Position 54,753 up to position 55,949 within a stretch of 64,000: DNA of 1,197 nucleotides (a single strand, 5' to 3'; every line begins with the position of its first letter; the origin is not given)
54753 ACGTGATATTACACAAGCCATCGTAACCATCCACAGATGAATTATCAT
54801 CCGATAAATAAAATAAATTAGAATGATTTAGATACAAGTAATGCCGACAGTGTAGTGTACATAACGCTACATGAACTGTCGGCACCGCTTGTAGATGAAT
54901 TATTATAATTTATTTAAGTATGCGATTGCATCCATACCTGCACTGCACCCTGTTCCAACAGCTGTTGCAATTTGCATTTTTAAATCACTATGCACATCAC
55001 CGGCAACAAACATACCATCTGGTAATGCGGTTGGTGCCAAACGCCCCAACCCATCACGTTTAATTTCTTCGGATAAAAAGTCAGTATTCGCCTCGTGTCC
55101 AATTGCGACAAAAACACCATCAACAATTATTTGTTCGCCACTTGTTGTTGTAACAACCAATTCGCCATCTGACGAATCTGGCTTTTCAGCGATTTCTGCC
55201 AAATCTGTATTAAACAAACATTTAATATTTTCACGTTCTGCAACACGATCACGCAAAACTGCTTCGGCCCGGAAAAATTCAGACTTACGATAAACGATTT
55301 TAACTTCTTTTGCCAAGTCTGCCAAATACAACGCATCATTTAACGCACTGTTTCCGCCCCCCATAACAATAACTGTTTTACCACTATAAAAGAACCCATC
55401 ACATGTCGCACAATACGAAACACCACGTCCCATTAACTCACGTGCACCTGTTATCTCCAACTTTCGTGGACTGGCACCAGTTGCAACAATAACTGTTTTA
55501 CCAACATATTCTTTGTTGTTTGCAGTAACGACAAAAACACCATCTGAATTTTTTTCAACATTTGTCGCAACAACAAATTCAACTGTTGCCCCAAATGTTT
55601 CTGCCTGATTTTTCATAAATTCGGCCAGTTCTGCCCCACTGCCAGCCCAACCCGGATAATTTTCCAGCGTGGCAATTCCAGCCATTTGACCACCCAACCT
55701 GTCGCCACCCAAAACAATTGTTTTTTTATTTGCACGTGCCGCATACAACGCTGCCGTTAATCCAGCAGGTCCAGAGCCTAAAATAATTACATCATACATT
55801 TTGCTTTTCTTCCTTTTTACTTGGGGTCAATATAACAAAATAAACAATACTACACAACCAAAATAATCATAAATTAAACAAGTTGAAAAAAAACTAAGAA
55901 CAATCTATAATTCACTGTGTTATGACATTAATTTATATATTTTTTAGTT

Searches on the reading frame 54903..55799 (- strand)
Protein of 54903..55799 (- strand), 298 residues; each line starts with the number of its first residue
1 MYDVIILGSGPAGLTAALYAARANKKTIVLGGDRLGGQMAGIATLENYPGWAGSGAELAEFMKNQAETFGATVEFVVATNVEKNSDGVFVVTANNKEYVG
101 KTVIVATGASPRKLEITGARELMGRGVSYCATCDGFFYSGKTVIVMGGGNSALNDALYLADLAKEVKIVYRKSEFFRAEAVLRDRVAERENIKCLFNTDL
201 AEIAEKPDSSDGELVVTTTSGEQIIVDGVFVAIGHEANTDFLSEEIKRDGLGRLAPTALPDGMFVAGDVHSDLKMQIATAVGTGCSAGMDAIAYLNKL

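Call 51: search_protein_families(library=pfam, proteins=[window:54903-55799:-], max_evalue=0.00001)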
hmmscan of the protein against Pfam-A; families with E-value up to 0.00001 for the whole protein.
window:54903-55799:- (298 aa): 8 families
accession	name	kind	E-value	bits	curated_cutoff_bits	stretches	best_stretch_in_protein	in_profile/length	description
PF07992.20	Pyr_redox_2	-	1.3e-40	140.1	26.1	1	2-284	1-291/291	Pyridine nucleotide-disulphide oxidoreductase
PF13738.12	Pyr_redox_3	-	1.5e-24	87.3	30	1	54-249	79-282/305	Pyridine nucleotide-disulphide oxidoreductase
PF00070.33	Pyr_redox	-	2.3e-10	41.3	22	1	143-209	2-72/82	Pyridine nucleotide-disulphide oxidoreductase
PF01266.30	DAO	-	6.3e-08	33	27.9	0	3-37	1-37/353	FAD dependent oxidoreductase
PF03486.20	HI0933_like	-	9e-08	32.3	50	0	3-31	2-30/244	HI0933-like protein Rossmann domain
PF00890.30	FAD_binding_2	-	1.9e-06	27.8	20.4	1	3-31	1-29/414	FAD binding domain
PF12831.13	FAD_oxidored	-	3.3e-06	27.1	27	1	3-43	1-42/416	FAD dependent oxidoreductase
PF01946.23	Thi4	-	4.4e-06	26.5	26.2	0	3-31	19-55/235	Thi4 family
